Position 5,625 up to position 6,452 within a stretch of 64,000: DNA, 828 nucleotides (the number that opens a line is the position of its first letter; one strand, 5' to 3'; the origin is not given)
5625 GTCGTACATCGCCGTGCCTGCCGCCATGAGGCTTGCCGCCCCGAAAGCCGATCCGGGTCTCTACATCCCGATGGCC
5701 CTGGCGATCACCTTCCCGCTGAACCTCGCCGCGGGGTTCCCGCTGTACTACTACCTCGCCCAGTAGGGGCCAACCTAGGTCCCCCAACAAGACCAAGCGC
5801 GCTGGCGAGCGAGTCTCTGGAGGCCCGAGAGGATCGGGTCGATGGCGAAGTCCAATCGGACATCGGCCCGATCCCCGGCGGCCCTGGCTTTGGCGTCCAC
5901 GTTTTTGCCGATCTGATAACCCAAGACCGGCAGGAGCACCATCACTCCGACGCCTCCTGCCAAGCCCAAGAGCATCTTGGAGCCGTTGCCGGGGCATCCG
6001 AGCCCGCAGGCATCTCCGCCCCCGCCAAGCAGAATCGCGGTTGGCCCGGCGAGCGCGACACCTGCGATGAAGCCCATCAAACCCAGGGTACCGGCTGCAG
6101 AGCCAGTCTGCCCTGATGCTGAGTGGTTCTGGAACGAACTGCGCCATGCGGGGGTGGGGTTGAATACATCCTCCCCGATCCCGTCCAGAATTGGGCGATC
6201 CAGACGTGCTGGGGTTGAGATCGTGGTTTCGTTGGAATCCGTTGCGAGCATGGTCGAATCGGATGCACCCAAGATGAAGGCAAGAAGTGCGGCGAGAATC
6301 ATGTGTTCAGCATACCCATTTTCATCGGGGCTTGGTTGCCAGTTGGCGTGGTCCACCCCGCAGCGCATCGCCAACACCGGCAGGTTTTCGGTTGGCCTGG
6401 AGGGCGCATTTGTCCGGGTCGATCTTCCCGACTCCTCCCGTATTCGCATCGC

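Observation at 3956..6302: Lower-GC cassette: SbtA/DUF897-type permease flanked by two paralogous Gly/Cys-rich secreted membrane proteins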

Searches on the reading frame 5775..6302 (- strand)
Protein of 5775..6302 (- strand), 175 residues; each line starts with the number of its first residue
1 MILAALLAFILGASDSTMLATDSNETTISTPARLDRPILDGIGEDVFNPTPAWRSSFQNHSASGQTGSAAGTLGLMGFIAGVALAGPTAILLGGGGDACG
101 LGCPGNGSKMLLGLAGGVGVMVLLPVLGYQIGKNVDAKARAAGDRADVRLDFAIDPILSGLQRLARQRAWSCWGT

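Call 3: search_protein_families(library=pfam, proteins=[window:5775-6302:-], max_evalue=0.1)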
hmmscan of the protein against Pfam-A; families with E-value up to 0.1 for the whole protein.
window:5775-6302:- (175 aa): 0 families

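Call 7: search_protein_families(library=ncbifam, proteins=[window:5775-6302:-], max_evalue=0.1)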
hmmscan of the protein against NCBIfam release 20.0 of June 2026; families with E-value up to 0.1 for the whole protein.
window:5775-6302:- (175 aa): 0 families

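Call 10: find_homologous_proteins(query=window:5775-6302:-, max_evalue=0.01)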
Query window:5775-6302:- (175 aa): 3 proteins with E <= 0.01 among 1882 candidates.
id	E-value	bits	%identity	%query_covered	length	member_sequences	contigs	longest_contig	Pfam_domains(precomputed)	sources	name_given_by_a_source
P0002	2.4e-107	374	100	100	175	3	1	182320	-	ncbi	-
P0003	5.0e-55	204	60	85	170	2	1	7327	-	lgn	-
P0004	1.6e-48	183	55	89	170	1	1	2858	-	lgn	-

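Call 11: find_encoding_contigs(protein=P0003, flank=10000, max_places=4)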
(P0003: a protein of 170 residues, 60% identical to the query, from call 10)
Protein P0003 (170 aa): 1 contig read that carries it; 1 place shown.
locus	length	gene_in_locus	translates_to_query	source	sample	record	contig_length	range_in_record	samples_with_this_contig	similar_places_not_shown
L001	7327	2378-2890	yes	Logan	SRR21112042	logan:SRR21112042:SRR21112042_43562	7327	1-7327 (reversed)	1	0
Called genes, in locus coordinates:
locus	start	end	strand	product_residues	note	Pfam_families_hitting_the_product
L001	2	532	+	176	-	?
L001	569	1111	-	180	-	-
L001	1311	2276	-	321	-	PF05982:Sbt_1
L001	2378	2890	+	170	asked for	-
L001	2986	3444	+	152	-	-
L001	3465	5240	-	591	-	PF12708:Pect-lyase_RHGA_epim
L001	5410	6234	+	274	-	PF14394:DUF4423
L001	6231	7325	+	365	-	?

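Call 12: find_encoding_contigs(protein=P0004, flank=10000, max_places=4)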
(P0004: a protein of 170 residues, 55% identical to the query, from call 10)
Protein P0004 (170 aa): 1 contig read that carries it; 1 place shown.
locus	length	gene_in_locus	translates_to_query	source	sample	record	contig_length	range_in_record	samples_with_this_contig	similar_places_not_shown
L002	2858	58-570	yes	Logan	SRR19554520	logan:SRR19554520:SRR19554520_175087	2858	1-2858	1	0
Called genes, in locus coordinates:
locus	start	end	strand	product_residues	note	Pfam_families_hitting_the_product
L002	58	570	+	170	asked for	-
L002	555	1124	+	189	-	-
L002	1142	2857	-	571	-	?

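Call 14: find_encoding_contigs(protein=P0002, flank=10000, max_places=4)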
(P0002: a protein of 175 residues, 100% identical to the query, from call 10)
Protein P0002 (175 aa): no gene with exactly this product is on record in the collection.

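Call 32: search_protein_representatives(alignment_id=A4)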
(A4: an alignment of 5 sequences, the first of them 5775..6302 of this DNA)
Query: 5 sequences, 175 profile positions. Proteins with E-value up to 0.001 (for the whole library): 6; up to 1e-10: 5; up to 1e-30: 3. The best 6 are listed.
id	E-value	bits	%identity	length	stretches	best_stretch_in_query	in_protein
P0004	8.7e-85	299.3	-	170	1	1-170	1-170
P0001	6.0e-66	237.9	-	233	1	1-175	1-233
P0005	2.7e-33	131.6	-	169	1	1-151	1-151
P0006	4.6e-21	91.8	-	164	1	1-169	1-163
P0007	3.6e-12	62.8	-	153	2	72-162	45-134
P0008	2.7e-10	56.7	-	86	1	83-168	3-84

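Call 35: find_homologous_proteins(query=A5, max_evalue=0.01)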
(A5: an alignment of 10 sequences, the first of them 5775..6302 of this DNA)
Query A5 (10 sequences) (175 aa, profile of the alignment): 5 proteins with E <= 0.01 among 8000 candidates.
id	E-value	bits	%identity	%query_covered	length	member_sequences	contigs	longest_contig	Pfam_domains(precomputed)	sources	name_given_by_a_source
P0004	1.7e-70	254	55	89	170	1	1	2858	-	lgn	-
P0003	2.4e-69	251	60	85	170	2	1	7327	-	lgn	-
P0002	3.8e-62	227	100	100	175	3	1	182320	-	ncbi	-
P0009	1.0e-33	135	-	-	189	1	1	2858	-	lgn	-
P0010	2.2e-26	111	-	-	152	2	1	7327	-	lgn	-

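Call 36: find_encoding_contigs(protein=P0005, flank=8000, max_places=3)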
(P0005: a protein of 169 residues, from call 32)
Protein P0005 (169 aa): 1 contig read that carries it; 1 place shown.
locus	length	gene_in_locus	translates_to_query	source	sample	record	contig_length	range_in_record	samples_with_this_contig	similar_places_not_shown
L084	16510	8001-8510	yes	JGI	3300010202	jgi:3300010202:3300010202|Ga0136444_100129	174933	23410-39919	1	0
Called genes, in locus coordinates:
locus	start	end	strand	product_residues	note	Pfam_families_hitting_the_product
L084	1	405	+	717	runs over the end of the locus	PF10459:Peptidase_S46, PF13365:Trypsin_2 (faint)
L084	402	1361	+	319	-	-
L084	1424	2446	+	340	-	-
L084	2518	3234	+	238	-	-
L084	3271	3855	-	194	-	-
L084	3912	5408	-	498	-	-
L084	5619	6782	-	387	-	PF13487:HD_5, PF01966:HD (weak)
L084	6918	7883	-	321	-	PF05982:Sbt_1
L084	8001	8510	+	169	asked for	-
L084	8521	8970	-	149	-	PF08327:AHSA1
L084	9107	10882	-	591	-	PF12708:Pect-lyase_RHGA_epim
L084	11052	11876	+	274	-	PF14394:DUF4423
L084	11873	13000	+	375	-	-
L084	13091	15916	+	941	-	-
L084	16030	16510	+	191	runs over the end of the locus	PF12867:DinB_2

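Call 37: find_encoding_contigs(protein=P0007, flank=8000, max_places=3)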
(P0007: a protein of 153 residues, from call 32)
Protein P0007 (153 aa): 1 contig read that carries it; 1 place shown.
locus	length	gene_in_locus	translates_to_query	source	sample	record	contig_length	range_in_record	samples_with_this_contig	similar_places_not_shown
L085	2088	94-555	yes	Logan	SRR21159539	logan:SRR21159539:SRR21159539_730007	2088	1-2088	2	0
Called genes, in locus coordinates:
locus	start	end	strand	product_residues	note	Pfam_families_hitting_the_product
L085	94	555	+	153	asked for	-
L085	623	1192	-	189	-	PF12464:Mac, PF00132:Hexapep, PF14602:Hexapep_2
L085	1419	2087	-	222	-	?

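Call 38: find_encoding_contigs(protein=P0006, flank=8000, max_places=3)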
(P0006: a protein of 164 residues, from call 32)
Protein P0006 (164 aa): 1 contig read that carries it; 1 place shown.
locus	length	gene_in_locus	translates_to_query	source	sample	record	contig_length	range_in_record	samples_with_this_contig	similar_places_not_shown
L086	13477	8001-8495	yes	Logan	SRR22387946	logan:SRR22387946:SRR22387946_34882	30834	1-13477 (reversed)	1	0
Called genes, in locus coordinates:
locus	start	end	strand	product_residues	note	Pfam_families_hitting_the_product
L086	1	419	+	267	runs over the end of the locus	-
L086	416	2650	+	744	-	PF10459:Peptidase_S46, PF13365:Trypsin_2 (faint)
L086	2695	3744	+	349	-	-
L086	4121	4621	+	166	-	-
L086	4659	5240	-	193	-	-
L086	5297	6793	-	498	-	-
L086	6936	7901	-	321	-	PF05982:Sbt_1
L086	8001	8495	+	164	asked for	-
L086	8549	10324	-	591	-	PF12708:Pect-lyase_RHGA_epim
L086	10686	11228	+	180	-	-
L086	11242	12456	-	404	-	PF00326:Peptidase_S9 (faint), PF12146:Hydrolase_4 (faint)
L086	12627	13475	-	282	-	?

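Call 48: predict_structure(alignment_id=A7)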
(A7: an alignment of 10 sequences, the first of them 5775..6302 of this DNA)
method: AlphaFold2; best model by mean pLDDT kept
length: 175 residues; sequences in the alignment: 10
mean_pLDDT: 50.9   pTM: 0.25
mean pLDDT of the five models: 50.9, 48.8, 48.1, 47.9, 44.2
residues with pLDDT >= 90: 0; 70-90: 1; 50-70: 85; < 50: 89
segments of 3 or more residues with pLDDT < 50: 14-47, 51-71, 93-106, 139-156
pLDDT, mean of each block of 10 residues (from residue 1): 61 48 40 43 46 45 43 56 56 45 48 61 67 53 43 50 59 55
secondary structure, 60 per line:
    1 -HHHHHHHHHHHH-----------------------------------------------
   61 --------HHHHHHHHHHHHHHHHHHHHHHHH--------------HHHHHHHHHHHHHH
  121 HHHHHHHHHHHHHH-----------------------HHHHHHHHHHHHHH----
elements in order: H2-13 H69-92 H107-134 H158-171

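Call 51: search_protein_families(library=pfam, alignment_id=A7, max_evalue=10)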
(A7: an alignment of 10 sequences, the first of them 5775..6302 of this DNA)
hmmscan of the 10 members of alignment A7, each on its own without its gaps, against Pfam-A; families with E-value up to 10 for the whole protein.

A. member 1, window:5775-6302:- (175 aa): 0 families

B. families by the number of members that match (of 10 scanned): 2 families
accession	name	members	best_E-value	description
PF05145.17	AbrB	1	0.045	Transition state regulatory protein AbrB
PF14015.11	DUF4231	1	0.24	Protein of unknown function (DUF4231)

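Call 52: search_solved_structures(query=A7, max_evalue=10)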
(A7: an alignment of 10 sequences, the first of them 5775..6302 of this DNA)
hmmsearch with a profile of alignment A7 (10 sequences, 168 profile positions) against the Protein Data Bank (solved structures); distinct sequences matched with E-value up to 10: 1.
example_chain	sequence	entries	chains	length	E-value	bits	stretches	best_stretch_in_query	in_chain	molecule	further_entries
4pu6_B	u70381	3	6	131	4.5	10.5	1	70-139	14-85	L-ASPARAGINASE BETA SUBUNIT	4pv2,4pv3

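Call 53: search_protein_families(library=padloc, proteins=[window:5775-6302:-, P0005, P0006, P0007], max_evalue=1)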
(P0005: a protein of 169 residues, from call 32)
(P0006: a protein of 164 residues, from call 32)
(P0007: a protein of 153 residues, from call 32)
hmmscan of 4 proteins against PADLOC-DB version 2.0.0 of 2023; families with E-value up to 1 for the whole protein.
window:5775-6302:- (175 aa): 0 families

P0005 (169 aa): 0 families

P0006 (164 aa): 0 families

P0007 (153 aa): 0 families

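Call 54: search_protein_families(library=phrogs, proteins=[window:5775-6302:-, P0005, P0006, P0007], max_evalue=1)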
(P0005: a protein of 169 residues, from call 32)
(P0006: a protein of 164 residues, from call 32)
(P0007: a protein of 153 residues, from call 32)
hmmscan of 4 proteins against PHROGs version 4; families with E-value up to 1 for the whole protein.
window:5775-6302:- (175 aa): 1 family
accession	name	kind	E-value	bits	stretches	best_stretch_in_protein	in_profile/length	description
phrog_33507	-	unknown function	0.48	11.4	1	92-136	7-53/210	-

P0005 (169 aa): 0 families

P0006 (164 aa): 1 family
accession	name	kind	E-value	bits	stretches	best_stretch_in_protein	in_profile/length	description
phrog_32320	-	unknown function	0.29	11.8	1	20-52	43-75/174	-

P0007 (153 aa): 1 family
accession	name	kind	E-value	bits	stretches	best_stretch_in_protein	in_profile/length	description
phrog_30006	-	unknown function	0.34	12.1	1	60-84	6-32/68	-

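Call 57: find_related_loci(query=A8, collection=metagenome_contigs, flank=5000)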
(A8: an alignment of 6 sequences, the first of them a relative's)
Query A8 (170 aa) in metagenome_contigs; peptide patterns used: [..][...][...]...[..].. (x = any residue, [..] = any of these).
297 stretches matched a pattern, but none encodes a relative of the query by tblastn (E <= 1e-3).
